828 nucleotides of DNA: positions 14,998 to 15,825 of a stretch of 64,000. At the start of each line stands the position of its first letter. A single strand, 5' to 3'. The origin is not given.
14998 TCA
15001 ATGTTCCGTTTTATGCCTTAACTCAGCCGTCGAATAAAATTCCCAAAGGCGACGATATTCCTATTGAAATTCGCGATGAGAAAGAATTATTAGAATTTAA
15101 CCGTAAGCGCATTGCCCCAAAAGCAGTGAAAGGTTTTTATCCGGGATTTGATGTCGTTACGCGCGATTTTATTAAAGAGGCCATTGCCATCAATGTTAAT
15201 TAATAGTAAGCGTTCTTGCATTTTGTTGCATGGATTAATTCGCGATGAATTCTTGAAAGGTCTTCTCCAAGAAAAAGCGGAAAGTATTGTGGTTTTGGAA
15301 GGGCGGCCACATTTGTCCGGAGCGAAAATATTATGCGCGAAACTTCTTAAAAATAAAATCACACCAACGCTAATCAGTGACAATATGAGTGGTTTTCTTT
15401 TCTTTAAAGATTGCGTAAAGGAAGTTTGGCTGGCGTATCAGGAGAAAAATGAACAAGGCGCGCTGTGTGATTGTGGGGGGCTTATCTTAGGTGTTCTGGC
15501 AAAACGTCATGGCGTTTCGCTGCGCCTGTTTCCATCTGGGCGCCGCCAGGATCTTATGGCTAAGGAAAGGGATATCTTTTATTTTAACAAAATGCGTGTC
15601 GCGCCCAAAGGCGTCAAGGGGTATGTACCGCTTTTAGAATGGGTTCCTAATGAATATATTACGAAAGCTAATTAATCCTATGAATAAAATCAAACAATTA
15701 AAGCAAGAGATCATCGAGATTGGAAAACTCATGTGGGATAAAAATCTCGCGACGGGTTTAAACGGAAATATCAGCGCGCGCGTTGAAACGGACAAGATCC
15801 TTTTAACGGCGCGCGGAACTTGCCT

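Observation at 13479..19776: DHAP-shunt-like MTA/5'-deoxyadenosine salvage cluster next to a B12-radical-SAM enzyme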

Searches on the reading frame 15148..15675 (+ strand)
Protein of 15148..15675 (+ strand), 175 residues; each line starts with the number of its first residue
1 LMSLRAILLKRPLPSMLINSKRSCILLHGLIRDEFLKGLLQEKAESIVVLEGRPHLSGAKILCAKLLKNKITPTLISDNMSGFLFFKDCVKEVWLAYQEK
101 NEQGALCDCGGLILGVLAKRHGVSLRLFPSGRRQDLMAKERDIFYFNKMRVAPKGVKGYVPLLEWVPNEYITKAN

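Call 3: search_protein_families(library=pfam, proteins=[window:15148-15675:+], max_evalue=0.01)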
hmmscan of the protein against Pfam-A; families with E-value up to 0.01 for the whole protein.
window:15148-15675:+ (175 aa): 1 family
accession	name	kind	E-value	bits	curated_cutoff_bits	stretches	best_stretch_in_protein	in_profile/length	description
PF01008.23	IF-2B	-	4.3e-08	33.2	22.4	1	42-173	130-270/280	Initiation factor 2 subunit family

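Call 4: search_protein_families(library=ncbifam, proteins=[window:15148-15675:+], max_evalue=0.001)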
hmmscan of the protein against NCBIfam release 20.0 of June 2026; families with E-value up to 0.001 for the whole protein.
window:15148-15675:+ (175 aa): 5 families
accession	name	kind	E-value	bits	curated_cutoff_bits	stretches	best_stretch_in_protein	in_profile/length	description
NF004700.0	PRK06036.1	equivalog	4.5e-11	42.4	528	1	41-172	178-319/339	S-methyl-5-thioribose-1-phosphate isomerase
TIGR00524.1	eIF-2B_rel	subfamily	3.9e-10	39.3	185.85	1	41-172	149-292/303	S-methyl-5-thioribose-1-phosphate isomerase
NF004326.0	PRK05720.1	subfamily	2e-08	33.4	271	1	40-172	187-331/358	s-methyl-5-thioribose-1-phosphate isomerase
TIGR00512.1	salvage_mtnA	equivalog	3.1e-07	29.7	279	1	41-127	181-268/335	S-methyl-5-thioribose-1-phosphate isomerase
NF004436.0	PRK05772.1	equivalog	4.1e-07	29.6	521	1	45-172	202-340/363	S-methyl-5-thioribose-1-phosphate isomerase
